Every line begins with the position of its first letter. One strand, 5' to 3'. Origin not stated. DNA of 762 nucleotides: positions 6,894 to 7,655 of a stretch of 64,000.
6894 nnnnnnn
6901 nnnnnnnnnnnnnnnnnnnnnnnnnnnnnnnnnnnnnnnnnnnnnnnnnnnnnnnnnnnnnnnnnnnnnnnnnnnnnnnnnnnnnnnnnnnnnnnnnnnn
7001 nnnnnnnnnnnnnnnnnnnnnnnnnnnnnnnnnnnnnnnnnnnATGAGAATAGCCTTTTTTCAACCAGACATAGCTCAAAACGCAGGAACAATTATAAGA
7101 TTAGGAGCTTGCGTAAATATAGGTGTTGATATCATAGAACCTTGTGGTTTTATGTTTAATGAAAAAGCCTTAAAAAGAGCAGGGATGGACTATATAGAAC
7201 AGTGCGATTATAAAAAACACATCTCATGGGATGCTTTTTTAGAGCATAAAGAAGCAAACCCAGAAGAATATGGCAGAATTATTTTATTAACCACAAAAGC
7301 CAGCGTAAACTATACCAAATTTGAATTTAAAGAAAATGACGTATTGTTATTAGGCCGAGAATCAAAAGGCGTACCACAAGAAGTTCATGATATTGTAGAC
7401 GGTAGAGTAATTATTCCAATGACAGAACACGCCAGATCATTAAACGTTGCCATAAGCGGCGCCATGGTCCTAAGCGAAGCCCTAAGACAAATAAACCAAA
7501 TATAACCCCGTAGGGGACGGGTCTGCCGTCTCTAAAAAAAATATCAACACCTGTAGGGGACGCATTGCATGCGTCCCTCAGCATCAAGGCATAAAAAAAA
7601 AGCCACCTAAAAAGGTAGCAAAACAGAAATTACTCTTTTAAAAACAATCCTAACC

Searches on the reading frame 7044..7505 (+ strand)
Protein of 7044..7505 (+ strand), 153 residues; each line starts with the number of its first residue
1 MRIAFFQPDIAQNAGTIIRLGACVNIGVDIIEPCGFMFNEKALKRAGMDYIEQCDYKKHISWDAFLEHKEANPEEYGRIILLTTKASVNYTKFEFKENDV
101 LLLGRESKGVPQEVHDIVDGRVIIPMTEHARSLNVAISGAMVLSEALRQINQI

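Call 4: search_protein_families(library=pfam, proteins=[window:7044-7505:+], max_evalue=0.01)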
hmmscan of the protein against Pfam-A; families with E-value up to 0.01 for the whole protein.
window:7044-7505:+ (153 aa): 1 family
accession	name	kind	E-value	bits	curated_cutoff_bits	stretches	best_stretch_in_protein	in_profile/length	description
PF00588.24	SpoU_methylase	-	4.5e-29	101.8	29.7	1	2-143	3-141/142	SpoU rRNA Methylase family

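Call 13: find_encoding_contigs(protein=window:7044-7505:+, flank=10000, max_places=10)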
Protein window:7044-7505:+ (153 aa): 6 contigs read that carry it; 2 places shown.
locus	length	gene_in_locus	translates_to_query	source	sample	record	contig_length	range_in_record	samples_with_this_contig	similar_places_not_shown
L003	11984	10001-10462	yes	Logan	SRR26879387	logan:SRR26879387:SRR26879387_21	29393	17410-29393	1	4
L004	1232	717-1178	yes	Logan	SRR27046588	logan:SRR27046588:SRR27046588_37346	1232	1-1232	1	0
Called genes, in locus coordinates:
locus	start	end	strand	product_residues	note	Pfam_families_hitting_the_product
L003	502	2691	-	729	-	PF17854:FtsK_alpha, PF01580:FtsK_SpoIIIE, PF09397:FtsK_gamma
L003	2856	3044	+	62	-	PF01783:Ribosomal_L32p, PF13248:Zn_ribbon_3 (weak)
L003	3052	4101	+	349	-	PF02504:FA_synthesis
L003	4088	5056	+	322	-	PF08392:FAE1_CUT1_RppA, PF00108:Thiolase_N, PF07451:SpoVAD (weak), PF08545:ACP_syn_III, PF08541:ACP_syn_III_C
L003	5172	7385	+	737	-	PF03193:RsgA_GTPase (faint), PF00158:Sigma54_activat (faint), PF07693:KAP_NTPase (weak), PF17871:AAA_lid_9, PF00004:AAA, PF07724:AAA_2, PF07728:AAA_5, PF10431:ClpB_D2-small, +5 more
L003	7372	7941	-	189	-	-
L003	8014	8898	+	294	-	PF00291:PALP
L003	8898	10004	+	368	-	PF03739:LptF_LptG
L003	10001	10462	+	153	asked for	PF00588:SpoU_methylase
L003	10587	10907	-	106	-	-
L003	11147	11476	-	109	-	-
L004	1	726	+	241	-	?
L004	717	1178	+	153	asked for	PF00588:SpoU_methylase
